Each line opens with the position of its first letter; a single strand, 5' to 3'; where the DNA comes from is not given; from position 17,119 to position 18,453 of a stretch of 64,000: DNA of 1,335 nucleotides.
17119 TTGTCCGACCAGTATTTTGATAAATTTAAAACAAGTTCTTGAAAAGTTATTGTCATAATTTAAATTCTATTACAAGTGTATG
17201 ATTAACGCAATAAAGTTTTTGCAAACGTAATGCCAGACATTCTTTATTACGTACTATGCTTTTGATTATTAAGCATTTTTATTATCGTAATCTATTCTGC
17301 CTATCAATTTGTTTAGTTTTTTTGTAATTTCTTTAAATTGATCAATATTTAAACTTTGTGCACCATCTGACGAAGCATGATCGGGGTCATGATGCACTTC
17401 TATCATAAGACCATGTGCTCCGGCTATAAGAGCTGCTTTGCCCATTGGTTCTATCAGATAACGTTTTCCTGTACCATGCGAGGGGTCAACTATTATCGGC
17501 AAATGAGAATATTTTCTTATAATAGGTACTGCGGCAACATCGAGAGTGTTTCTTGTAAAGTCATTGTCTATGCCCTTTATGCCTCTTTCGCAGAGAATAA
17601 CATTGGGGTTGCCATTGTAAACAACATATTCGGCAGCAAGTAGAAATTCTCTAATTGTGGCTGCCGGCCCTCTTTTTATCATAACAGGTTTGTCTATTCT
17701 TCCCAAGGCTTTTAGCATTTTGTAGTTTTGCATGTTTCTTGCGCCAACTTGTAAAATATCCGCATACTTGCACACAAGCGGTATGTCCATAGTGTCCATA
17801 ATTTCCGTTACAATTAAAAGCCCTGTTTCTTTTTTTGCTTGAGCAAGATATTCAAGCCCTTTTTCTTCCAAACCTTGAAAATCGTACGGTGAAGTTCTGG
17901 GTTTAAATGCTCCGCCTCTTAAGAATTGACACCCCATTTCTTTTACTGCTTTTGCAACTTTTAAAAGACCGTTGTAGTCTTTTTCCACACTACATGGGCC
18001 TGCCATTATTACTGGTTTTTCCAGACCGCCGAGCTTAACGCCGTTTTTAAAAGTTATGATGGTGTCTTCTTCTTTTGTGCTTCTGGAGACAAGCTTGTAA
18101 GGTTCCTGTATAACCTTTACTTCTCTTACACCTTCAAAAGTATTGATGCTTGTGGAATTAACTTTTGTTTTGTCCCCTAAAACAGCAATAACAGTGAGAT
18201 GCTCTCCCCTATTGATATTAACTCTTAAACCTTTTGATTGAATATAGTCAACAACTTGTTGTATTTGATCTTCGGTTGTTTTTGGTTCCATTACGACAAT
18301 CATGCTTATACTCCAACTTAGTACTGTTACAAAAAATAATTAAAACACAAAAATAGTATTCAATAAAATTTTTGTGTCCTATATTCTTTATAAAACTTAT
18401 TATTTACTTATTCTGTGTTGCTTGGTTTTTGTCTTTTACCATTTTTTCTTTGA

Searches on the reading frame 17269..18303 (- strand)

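Call 51: search_protein_families(library=ncbifam, proteins=[window:17269-18303:-], max_evalue=0.00001)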
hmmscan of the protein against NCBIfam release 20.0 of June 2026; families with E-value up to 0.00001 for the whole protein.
window:17269-18303:- (344 aa): 8 families
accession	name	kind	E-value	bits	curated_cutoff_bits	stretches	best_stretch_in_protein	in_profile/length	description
NF006421.0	PRK08673.1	subfamily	5.2e-139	463.2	335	1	1-334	1-330/338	3-deoxy-7-phosphoheptulonate synthase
NF009933.0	PRK13396.1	subfamily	9.2e-115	383.4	486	1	1-335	1-339/352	3-deoxy-7-phosphoheptulonate synthase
TIGR01361.1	DAHP_synth_Bsub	equivalog_domain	4.8e-109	363.7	267.75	1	71-332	2-259/260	3-deoxy-7-phosphoheptulonate synthase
NF009239.0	PRK12595.1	equivalog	1e-101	340.5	279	1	70-334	94-354/360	bifunctional 3-deoxy-7-phosphoheptulonate synthase/chorismate mutase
NF041229.1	BagF_FevY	exception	1.2e-97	327.1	700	1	5-327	1-319/340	phospho-2-dehydro-3-deoxyheptonate aldolase BagF/FevY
TIGR01362.1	KDO8P_synth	equivalog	1.1e-31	110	314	1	96-333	2-252/258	3-deoxy-8-phosphooctulonate synthase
NF003543.0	PRK05198.1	equivalog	1.5e-31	109.4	242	1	88-333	9-267/273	3-deoxy-8-phosphooctulonate synthase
NF009109.0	PRK12457.1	equivalog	1.1e-18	67.5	457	1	140-332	67-267/281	3-deoxy-8-phosphooctulonate synthase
